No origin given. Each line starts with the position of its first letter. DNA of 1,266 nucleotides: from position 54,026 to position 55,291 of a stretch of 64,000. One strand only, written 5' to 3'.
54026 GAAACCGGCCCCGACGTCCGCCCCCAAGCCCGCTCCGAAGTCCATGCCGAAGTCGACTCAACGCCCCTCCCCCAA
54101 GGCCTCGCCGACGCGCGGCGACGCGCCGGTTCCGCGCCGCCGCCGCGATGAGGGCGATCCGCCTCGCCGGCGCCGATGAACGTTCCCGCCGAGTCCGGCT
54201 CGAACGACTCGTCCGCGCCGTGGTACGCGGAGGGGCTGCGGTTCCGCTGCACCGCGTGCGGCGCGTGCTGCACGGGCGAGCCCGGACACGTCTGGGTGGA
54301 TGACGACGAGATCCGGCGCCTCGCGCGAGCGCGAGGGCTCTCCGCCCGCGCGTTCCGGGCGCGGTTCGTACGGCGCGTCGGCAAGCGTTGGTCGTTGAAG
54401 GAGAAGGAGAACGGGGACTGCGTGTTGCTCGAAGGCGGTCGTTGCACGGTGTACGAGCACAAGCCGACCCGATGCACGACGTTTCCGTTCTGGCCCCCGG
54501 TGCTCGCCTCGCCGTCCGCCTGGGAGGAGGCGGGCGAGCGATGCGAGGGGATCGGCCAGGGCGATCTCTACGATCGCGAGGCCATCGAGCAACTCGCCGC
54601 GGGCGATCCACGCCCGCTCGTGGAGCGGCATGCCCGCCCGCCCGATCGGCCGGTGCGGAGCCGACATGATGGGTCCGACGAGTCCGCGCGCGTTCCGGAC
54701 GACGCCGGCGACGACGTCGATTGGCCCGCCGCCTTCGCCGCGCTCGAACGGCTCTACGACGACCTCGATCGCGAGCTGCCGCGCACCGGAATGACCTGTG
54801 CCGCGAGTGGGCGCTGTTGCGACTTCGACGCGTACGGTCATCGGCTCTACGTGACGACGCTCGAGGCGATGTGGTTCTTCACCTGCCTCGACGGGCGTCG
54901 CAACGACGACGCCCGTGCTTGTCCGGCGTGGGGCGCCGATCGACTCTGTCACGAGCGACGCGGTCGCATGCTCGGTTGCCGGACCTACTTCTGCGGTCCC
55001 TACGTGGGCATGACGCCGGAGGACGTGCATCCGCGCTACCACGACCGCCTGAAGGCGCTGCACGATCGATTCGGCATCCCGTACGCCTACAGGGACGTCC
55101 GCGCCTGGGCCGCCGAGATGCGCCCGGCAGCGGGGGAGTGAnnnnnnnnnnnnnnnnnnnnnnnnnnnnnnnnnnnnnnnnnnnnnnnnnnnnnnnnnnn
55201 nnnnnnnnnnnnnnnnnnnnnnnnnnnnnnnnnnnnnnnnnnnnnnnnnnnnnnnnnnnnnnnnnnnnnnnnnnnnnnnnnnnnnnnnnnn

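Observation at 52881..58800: Ser/Thr kinase - YkgJ Cys-cluster protein - secreted VIT/vWA protein - HEAT-repeat protein block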

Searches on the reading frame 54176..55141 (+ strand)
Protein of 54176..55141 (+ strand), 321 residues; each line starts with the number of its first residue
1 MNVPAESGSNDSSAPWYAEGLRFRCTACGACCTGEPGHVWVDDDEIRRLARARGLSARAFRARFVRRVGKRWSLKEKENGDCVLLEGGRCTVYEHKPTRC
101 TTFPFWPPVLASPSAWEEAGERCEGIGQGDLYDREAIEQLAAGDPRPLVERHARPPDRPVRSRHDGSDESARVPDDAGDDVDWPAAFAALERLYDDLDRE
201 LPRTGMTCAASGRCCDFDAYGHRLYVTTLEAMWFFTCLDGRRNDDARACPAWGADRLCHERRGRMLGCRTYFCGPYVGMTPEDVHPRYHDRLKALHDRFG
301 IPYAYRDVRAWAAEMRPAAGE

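Call 8: search_protein_families(library=pfam, proteins=[window:54176-55141:+], max_evalue=0.01)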
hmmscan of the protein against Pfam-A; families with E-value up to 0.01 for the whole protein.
window:54176-55141:+ (321 aa): 1 family
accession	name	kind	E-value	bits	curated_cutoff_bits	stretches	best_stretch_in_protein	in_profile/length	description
PF03692.20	CxxCxxCC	-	5e-11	43.6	23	1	25-119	2-80/85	Putative zinc- or iron-chelating domain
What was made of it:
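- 54176..55141 (+): Double-YkgJ protein 'YkgJ2': N half is a canonical CxxCxxCC domain with 8 invariant Cys; a variable linker follows; C half is a degenerate paralogue with 7 invariant Cys and the motif Cx5CC. PF03692 on residues 25-119 (call 8).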

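Call 9: search_protein_families(library=ncbifam, proteins=[window:54176-55141:+], max_evalue=0.01)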
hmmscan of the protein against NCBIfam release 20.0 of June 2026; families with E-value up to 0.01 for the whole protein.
window:54176-55141:+ (321 aa): 0 families

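Call 12: find_encoding_contigs(protein=window:54176-55141:+, flank=10000, max_places=6)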
Protein window:54176-55141:+ (321 aa): no gene with exactly this product is on record in the collection.
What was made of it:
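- Tried and rejected: Looking up the window's own YkgJ2 in the contig index found nothing (call 12), so context came from homologues.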

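Call 13: find_homologous_proteins(query=window:54176-55141:+, max_evalue=0.001)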
Query window:54176-55141:+ (321 aa): 257 proteins with E <= 0.001 among 5341 candidates; the best 120 are listed.
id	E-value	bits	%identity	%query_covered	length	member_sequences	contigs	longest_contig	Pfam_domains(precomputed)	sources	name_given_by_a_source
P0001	3.8e-225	764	100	100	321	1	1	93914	PF03692.21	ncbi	-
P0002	2.6e-179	614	80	100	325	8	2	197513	PF03692.21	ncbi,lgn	ncbi:MAG: YkgJ family cysteine cluster protein [Planctomycetota bacterium]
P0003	1.1e-143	496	76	85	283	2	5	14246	PF03692.21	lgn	-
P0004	7.9e-136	471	67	98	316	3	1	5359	PF03692.21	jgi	jgi:Fe-S-cluster containining protein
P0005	4.3e-135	468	64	97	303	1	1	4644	PF03692.21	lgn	-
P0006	4.2e-134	465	63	97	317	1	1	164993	PF03692.21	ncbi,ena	-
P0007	7.6e-131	454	62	97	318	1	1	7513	PF03692.21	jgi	-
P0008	7.9e-130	451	64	96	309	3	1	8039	PF03692.21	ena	-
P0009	1.6e-129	450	63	98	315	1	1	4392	PF03692.21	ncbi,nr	ncbi:MAG: YkgJ family cysteine cluster protein, partial [Planctomycetota bacterium]|nr:YkgJ family c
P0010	2.2e-129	449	64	94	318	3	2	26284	PF03692.21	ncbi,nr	ncbi:MAG: YkgJ family cysteine cluster protein [Planctomycetota bacterium]|nr:YkgJ family cysteine c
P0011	1.5e-128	447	63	96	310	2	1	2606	PF03692.21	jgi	-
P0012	3.3e-128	446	63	96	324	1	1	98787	PF03692.21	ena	-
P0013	1.0e-127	444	63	95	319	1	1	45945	PF03692.21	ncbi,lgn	-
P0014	8.6e-127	441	62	97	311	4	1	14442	PF03692.21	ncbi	-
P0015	2.0e-126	440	64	95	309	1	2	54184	PF03692.21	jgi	-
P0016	2.0e-126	440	63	95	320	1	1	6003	PF03692.21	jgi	jgi:Fe-S-cluster containining protein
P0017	6.1e-126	438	63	97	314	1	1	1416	PF03692.21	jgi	jgi:Fe-S-cluster containining protein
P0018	2.3e-125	436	63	96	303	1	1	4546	PF03692.21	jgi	jgi:Fe-S-cluster containining protein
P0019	8.0e-125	434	62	98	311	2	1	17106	PF03692.21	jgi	-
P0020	3.1e-124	432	63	96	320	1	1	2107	PF03692.21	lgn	-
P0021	1.0e-122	427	62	98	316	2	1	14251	PF03692.21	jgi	jgi:hypothetical protein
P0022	1.1e-122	427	60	98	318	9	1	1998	PF03692.21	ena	-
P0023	1.2e-122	427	59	92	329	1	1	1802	PF03692.21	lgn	-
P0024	1.5e-122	427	63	96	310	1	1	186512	PF03692.21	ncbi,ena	-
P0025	1.9e-122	427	61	96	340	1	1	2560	PF03692.21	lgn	-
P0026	1.9e-121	423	60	98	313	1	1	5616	PF03692.21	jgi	jgi:Fe-S-cluster containining protein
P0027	1.0e-120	421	60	95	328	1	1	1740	PF03692.21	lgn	-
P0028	1.8e-120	420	62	94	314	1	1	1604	PF03692.21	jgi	jgi:Fe-S-cluster containining protein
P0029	1.3e-119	417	59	97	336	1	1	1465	PF03692.21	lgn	-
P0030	6.7e-119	415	61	98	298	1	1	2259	PF03692.21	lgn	-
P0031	5.2e-117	409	58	94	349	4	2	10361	PF03692.21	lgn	-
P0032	6.1e-117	408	62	94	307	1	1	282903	PF03692.21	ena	-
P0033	6.3e-117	408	61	95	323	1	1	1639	PF03692.21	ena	-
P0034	1.2e-116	408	60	95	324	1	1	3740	PF03692.21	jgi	jgi:Fe-S-cluster containining protein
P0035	1.3e-116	407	61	96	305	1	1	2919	PF03692.21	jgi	jgi:Fe-S-cluster containining protein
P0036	5.3e-116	405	61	95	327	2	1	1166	PF03692.21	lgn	-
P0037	1.1e-115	404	61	93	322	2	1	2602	PF03692.21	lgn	-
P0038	2.0e-115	403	59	93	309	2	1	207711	PF03692.21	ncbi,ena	-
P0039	3.4e-115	403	56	94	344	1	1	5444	PF03692.21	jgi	-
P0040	3.9e-115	403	62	88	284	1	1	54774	PF03692.21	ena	-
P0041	4.6e-115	402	58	93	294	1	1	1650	PF03692.21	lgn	-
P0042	1.3e-114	401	53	98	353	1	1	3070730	PF03692.21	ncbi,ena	-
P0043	1.2e-113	398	59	95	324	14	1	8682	PF03692.21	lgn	-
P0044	1.4e-113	397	58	95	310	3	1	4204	PF03692.21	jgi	jgi:hypothetical protein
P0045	6.5e-113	395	59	95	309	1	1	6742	PF03692.21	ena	-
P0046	1.6e-112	394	61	95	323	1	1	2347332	PF03692.21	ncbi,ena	-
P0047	2.5e-112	393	57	96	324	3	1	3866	PF03692.21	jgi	-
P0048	1.9e-111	390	56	95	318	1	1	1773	PF03692.21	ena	-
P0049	1.9e-111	390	58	95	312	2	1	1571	PF03692.21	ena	-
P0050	4.0e-111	389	57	98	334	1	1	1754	PF03692.21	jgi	jgi:Fe-S-cluster containining protein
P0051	5.0e-111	389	57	99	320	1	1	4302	PF03692.21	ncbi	-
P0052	2.9e-110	386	58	98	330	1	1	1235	PF03692.21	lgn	-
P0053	8.8e-110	385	54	97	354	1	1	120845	PF03692.21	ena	-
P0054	1.6e-109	384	56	95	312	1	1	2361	PF03692.21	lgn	-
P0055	6.1e-109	382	54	99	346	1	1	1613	PF03692.21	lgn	-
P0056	1.3e-108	381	62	86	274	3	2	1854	PF03692.21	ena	-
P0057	4.2e-108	379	64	84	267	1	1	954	PF03692.21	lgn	-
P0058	1.1e-106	375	64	83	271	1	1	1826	PF03692.21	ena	-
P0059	8.4e-106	372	56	93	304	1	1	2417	PF03692.21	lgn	-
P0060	2.9e-105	370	55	95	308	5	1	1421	PF03692.21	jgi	jgi:Fe-S-cluster containining protein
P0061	1.9e-104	367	54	96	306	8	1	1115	PF03692.21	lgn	-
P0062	6.0e-104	366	53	95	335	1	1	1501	PF03692.21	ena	-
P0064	3.5e-102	360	55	94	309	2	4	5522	PF03692.21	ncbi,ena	-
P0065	4.9e-102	359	53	98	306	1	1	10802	PF03692.21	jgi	jgi:Fe-S-cluster containining protein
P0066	5.1e-102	359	52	95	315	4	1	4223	PF03692.21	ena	-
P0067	1.9e-101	358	54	96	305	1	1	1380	PF03692.21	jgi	jgi:uncharacterized protein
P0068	3.6e-101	357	53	94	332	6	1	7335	PF03692.21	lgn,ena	-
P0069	8.5e-101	355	61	84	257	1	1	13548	PF03692.21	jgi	-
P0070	1.2e-100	355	54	97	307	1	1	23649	PF03692.21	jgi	jgi:Fe-S-cluster containining protein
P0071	1.7e-100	354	52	95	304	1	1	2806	PF03692.21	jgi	jgi:Fe-S-cluster containining protein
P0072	3.4e-100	353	52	97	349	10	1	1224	PF03692.21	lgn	-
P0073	1.6e-99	351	52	97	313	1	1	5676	PF03692.21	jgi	jgi:Fe-S-cluster containining protein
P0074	1.6e-99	351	50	96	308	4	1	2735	PF03692.21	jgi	jgi:Fe-S-cluster containining protein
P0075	1.8e-99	351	60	87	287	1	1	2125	PF03692.21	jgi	jgi:Fe-S-cluster containining protein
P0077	7.0e-99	349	53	95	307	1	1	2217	PF03692.21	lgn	-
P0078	1.2e-98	348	51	96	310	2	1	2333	PF03692.21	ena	-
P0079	5.5e-98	346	52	94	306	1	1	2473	PF03692.21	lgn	-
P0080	6.1e-98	346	56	91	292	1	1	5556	PF03692.21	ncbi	ncbi:MAG: YkgJ family cysteine cluster protein [Planctomycetota bacterium]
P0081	1.8e-97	344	52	95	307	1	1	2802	PF03692.21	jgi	jgi:Fe-S-cluster containining protein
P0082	4.8e-97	343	52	96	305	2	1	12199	PF03692.21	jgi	jgi:Fe-S-cluster containining protein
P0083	2.3e-96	341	51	95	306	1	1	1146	PF03692.21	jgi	-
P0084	4.6e-96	340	53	93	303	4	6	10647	PF03692.21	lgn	-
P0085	9.2e-96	339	53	94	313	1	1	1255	PF03692.21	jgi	jgi:Fe-S-cluster containining protein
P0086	1.0e-95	339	57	87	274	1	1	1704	PF03692.21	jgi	jgi:Fe-S-cluster containining protein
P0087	2.4e-95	337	56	85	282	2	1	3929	PF03692.21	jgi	jgi:Fe-S-cluster containining protein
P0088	6.7e-95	336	50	95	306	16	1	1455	PF03692.21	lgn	-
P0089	9.5e-95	335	53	88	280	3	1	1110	PF03692.21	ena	-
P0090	3.7e-94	334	51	95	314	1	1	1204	PF03692.21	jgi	-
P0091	4.2e-94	333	55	88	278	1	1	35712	PF03692.21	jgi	jgi:Fe-S-cluster containining protein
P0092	5.9e-94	333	56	85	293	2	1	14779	PF03692.21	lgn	-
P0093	7.3e-94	333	52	94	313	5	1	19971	PF03692.21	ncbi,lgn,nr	ncbi:MAG: YkgJ family cysteine cluster protein [Planctomycetes bacterium]|nr:YkgJ family cysteine cl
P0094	8.4e-94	332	50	95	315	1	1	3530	PF03692.21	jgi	jgi:uncharacterized protein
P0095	1.1e-92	329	56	84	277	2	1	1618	PF03692.21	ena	-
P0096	1.1e-92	329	51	95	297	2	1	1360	PF03692.21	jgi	jgi:Fe-S-cluster containining protein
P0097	7.8e-90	319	57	82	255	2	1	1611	PF03692.21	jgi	jgi:Fe-S-cluster containining protein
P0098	2.8e-88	314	52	87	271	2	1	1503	PF03692.21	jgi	jgi:Fe-S-cluster containining protein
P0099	1.3e-86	309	53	88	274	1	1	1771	PF03692.21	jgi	jgi:hypothetical protein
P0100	1.8e-86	308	51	88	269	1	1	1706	PF03692.21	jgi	jgi:uncharacterized protein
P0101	4.1e-83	297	51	88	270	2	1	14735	PF03692.21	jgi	jgi:Fe-S-cluster containining protein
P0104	9.0e-77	276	57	69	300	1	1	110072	PF03692.21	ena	-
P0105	1.7e-70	256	60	62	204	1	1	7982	PF03692.21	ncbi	ncbi:MAG: YkgJ family cysteine cluster protein, partial [Planctomycetota bacterium]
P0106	2.2e-69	252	51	70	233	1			PF03692.21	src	-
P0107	8.0e-65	237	64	50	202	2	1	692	PF03692.21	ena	-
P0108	9.7e-62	227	65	46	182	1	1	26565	PF03692.21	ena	-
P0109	6.6e-53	198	38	91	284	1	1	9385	PF03692.21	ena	-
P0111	1.0e-50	191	35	92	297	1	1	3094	PF03692.21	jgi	-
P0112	6.6e-48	181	34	95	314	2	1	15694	PF03692.21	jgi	jgi:Fe-S-cluster containining protein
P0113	2.9e-47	179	34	93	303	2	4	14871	PF03692.21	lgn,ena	-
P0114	5.6e-46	175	36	95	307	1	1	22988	PF03692.21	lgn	-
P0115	5.9e-45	172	37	95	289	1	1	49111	PF03692.21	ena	-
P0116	5.4e-42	162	38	92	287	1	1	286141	PF03692.21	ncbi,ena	-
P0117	7.8e-38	148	35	89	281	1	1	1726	PF03692.21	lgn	-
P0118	8.6e-38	148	42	33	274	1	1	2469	PF03692.21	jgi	jgi:Fe-S-cluster containining protein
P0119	2.4e-37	147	36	89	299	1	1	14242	PF03692.21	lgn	-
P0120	4.4e-37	146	35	86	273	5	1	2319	PF03692.21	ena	-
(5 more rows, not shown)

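Call 14: find_encoding_contigs(protein=P0002, flank=10000, max_places=2)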
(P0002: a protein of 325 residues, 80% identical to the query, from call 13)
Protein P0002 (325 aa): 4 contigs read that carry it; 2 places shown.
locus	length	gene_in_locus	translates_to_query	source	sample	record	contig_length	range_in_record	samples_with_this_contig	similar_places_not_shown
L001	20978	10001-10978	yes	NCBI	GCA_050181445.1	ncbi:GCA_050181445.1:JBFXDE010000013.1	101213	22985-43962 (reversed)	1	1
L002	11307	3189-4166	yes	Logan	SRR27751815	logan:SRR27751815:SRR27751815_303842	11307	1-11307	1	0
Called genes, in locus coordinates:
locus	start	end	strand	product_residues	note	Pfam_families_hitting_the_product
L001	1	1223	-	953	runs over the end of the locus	PF05170:AsmA (faint), PF05359:DUF748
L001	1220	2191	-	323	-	PF04018:VCA0040-like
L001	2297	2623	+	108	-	-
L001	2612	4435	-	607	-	PF01368:DHH, PF02272:DHHA1, PF17768:RecJ_OB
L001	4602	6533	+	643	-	PF00009:GTP_EFTU, PF03144:GTP_EFTU_D2, PF25461:Beta-barrel_SelB, PF09107:WHD_3rd_SelB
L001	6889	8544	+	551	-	-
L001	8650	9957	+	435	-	PF00069:Pkinase, PF07714:PK_Tyr_Ser-Thr, PF01636:APH (faint)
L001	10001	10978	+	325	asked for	PF03692:CxxCxxCC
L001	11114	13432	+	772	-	PF08487:VIT, PF13757:VIT_2, PF00092:VWA, PF13519:VWA_2, PF13768:VWA_3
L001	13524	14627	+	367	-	PF02985:HEAT (faint), PF13646:HEAT_2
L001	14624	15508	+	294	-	PF00398:RrnaAD, PF13649:Methyltransf_25 (faint)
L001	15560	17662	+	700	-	PF01807:Zn_ribbon_DnaG, PF08275:DNAG_N, PF01751:Toprim (weak), PF13155:Toprim_2, PF13362:Toprim_3 (weak), PF13662:Toprim_4, PF10410:DnaB_bind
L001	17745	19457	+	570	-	PF03979:Sigma70_r1_1, PF00140:Sigma70_r1_2, PF04542:Sigma70_r2, PF04539:Sigma70_r3, PF04545:Sigma70_r4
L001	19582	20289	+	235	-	PF24481:CT398_CC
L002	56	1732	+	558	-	-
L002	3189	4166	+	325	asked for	PF03692:CxxCxxCC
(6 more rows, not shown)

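Call 15: find_encoding_contigs(protein=P0006, flank=10000, max_places=2)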
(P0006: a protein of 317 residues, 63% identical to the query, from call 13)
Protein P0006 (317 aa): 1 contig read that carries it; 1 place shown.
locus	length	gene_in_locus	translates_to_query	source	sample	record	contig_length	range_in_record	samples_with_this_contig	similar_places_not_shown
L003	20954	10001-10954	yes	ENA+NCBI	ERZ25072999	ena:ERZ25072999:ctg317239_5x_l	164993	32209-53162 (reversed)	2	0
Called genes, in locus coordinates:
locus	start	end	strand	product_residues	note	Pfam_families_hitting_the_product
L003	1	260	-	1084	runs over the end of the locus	PF05170:AsmA (faint), PF05359:DUF748, PF13116:YhdP (faint)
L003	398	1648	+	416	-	PF07690:MFS_1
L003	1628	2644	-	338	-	PF04018:VCA0040-like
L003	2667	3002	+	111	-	-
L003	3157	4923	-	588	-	PF01368:DHH, PF02272:DHHA1, PF17768:RecJ_OB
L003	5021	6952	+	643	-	PF00009:GTP_EFTU, PF01926:MMR_HSR1 (weak), PF03144:GTP_EFTU_D2 (weak), PF25461:Beta-barrel_SelB, PF09107:WHD_3rd_SelB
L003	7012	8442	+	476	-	-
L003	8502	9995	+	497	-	-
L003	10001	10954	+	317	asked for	PF03692:CxxCxxCC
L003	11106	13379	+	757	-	PF08487:VIT, PF13757:VIT_2, PF00092:VWA, PF13519:VWA_2, PF13768:VWA_3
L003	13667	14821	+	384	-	PF13646:HEAT_2, PF02985:HEAT (faint), PF13646:HEAT_2 (weak)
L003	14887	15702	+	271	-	PF00398:RrnaAD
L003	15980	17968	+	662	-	PF01807:Zn_ribbon_DnaG, PF08275:DNAG_N, PF01751:Toprim (weak), PF13155:Toprim_2, PF13362:Toprim_3, PF13662:Toprim_4, PF10410:DnaB_bind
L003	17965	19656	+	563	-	PF03979:Sigma70_r1_1, PF00140:Sigma70_r1_2, PF04542:Sigma70_r2, PF04539:Sigma70_r3, PF04545:Sigma70_r4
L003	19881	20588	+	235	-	PF24481:CT398_CC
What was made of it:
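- Gaps of 43 nt and 5 nt in L001 and L003 (calls 14, 15).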

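Call 16: find_encoding_contigs(protein=P0042, flank=10000, max_places=2)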
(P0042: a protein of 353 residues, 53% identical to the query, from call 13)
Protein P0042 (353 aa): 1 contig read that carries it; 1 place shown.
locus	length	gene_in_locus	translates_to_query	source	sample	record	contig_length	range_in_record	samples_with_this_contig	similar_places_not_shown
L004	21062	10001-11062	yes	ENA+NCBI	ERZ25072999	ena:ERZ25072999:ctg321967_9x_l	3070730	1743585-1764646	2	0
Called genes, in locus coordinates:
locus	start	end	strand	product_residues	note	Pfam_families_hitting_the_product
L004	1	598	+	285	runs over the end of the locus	-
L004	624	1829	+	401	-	PF13243:SQHop_cyclase_C (faint)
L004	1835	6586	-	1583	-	PF13195:DUF4011, PF13086:AAA_11 (weak), PF13245:AAA_19 (faint), PF13604:AAA_30 (faint), PF13086:AAA_11 (weak), PF13087:AAA_12, PF18741:MTES_1575, PF11784:DUF3320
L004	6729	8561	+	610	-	-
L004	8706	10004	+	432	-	PF00069:Pkinase, PF07714:PK_Tyr_Ser-Thr, PF03109:ABC1 (weak), PF17667:Pkinase_fungal (weak)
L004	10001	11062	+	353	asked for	PF03692:CxxCxxCC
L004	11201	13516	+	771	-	PF08487:VIT, PF13757:VIT_2 (weak), PF00092:VWA, PF13519:VWA_2, PF13768:VWA_3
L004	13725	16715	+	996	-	PF13620:CarboxypepD_reg (weak)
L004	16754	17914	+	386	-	PF02985:HEAT (faint), PF13646:HEAT_2 (weak)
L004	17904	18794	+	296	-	PF00398:RrnaAD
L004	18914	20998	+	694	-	PF00069:Pkinase, PF03109:ABC1 (faint), PF07714:PK_Tyr_Ser-Thr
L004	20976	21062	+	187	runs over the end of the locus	PF04542:Sigma70_r2 (weak), PF08281:Sigma70_r4_2, PF04545:Sigma70_r4 (weak)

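Call 17: find_encoding_contigs(protein=P0116, flank=10000, max_places=2)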
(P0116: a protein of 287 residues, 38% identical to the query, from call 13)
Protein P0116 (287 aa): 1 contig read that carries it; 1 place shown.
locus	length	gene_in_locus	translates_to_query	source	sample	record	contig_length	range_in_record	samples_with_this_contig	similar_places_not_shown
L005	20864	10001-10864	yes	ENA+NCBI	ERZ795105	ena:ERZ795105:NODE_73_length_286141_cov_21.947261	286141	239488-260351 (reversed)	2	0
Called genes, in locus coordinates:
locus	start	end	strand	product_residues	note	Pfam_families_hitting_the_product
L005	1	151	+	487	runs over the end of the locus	-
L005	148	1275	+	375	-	PF00465:Fe-ADH (weak), PF13685:Fe-ADH_2, PF01761:DHQ_synthase, PF24621:DHQS_C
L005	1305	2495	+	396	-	PF02481:DNA_processg_A, PF18306:LDcluster4, PF17782:WHD_DprA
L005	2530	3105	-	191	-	PF14803:Zn_ribbon_Nudix, PF00293:NUDIX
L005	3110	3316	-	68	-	-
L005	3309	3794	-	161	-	PF20382:DUF6677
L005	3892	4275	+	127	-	PF03061:4HBT, PF13279:4HBT_2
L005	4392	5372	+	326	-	PF02985:HEAT (faint), PF13513:HEAT_EZ (faint), PF13646:HEAT_2, PF03130:HEAT_PBS (faint), PF13646:HEAT_2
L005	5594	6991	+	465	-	PF01789:PsbP (weak)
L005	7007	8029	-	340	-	PF00512:HisKA, PF02518:HATPase_c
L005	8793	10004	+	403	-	PF00069:Pkinase, PF07714:PK_Tyr_Ser-Thr, PF01636:APH (faint), PF03109:ABC1 (weak), PF17667:Pkinase_fungal (weak)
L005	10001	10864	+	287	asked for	PF03692:CxxCxxCC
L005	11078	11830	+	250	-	PF07228:SpoIIE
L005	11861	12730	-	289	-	PF05050:Methyltransf_21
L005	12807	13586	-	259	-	PF13469:Sulfotransfer_3 (faint)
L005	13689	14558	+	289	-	PF00398:RrnaAD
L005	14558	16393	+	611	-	PF13522:GATase_6, PF13537:GATase_7, PF00733:Asn_synthase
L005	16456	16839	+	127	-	-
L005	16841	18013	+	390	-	PF13439:Glyco_transf_4, PF13579:Glyco_trans_4_4, PF13692:Glyco_trans_1_4 (faint)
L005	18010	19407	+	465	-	-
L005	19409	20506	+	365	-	PF13692:Glyco_trans_1_4, PF00534:Glycos_transf_1 (weak)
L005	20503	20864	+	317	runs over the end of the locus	PF01522:Polysacc_deac_1 (weak)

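Call 18: find_encoding_contigs(protein=P0115, flank=10000, max_places=2)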
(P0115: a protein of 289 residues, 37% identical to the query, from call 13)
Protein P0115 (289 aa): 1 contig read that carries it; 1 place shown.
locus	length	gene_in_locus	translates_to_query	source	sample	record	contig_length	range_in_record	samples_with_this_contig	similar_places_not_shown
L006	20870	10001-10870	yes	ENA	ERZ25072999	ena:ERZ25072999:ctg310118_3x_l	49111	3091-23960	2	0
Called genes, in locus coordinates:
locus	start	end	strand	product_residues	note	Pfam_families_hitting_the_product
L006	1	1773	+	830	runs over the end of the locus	-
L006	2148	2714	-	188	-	PF14803:Zn_ribbon_Nudix, PF00293:NUDIX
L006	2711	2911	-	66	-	-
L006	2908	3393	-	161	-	PF20382:DUF6677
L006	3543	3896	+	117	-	PF03061:4HBT, PF13279:4HBT_2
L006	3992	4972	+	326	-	PF02985:HEAT (faint), PF03130:HEAT_PBS (faint), PF13513:HEAT_EZ (faint), PF13646:HEAT_2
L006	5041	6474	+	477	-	-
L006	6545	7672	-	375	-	PF00512:HisKA, PF02518:HATPase_c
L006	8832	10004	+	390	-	PF00069:Pkinase, PF07714:PK_Tyr_Ser-Thr, PF01636:APH (faint), PF14531:Kinase-like (weak)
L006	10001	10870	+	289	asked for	PF03692:CxxCxxCC (weak)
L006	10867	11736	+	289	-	PF00398:RrnaAD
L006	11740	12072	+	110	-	-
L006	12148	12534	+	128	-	-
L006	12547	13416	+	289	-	-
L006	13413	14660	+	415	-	PF13579:Glyco_trans_4_4 (weak), PF13692:Glyco_trans_1_4, PF00534:Glycos_transf_1 (weak)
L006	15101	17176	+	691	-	PF01807:Zn_ribbon_DnaG, PF08275:DNAG_N, PF13155:Toprim_2, PF13362:Toprim_3, PF13662:Toprim_4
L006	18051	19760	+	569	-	PF03979:Sigma70_r1_1, PF00140:Sigma70_r1_2, PF04542:Sigma70_r2, PF04539:Sigma70_r3, PF04545:Sigma70_r4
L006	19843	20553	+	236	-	PF24481:CT398_CC, PF02591:Zn_ribbon_9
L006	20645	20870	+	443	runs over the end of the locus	-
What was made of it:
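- Context B: kinase-YkgJ2-(PP2C)-rsmA without VIT/vWA (L005, L006; calls 17, 18).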

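Call 19: find_encoding_contigs(protein=P0053, flank=10000, max_places=2)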
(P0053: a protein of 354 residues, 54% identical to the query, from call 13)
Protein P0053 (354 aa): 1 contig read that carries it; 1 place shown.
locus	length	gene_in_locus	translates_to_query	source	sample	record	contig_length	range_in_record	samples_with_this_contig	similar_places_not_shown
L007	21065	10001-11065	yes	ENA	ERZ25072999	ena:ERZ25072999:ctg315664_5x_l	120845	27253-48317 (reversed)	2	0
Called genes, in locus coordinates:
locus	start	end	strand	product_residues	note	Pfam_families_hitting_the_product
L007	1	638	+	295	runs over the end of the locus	-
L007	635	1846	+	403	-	PF13243:SQHop_cyclase_C (faint)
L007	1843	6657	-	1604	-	PF13195:DUF4011, PF13086:AAA_11 (weak), PF13245:AAA_19 (faint), PF13604:AAA_30 (faint), PF13086:AAA_11 (weak), PF13087:AAA_12, PF18741:MTES_1575, PF11784:DUF3320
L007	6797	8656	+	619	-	-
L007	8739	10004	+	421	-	PF00069:Pkinase, PF07714:PK_Tyr_Ser-Thr, PF03109:ABC1 (faint), PF17667:Pkinase_fungal (weak)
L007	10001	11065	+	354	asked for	PF03692:CxxCxxCC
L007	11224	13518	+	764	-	PF08487:VIT, PF13757:VIT_2, PF00092:VWA, PF13519:VWA_2, PF13768:VWA_3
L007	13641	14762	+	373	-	PF13646:HEAT_2 (weak)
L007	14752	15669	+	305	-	PF00398:RrnaAD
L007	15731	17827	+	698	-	PF00069:Pkinase, PF01636:APH (faint), PF03109:ABC1 (faint), PF07714:PK_Tyr_Ser-Thr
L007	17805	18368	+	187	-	PF04542:Sigma70_r2 (weak), PF08281:Sigma70_r4_2, PF04545:Sigma70_r4 (weak)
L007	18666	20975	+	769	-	PF01807:Zn_ribbon_DnaG, PF08275:DNAG_N, PF01751:Toprim (weak), PF13155:Toprim_2, PF13362:Toprim_3, PF13662:Toprim_4, PF10410:DnaB_bind, PF00772:DnaB (weak)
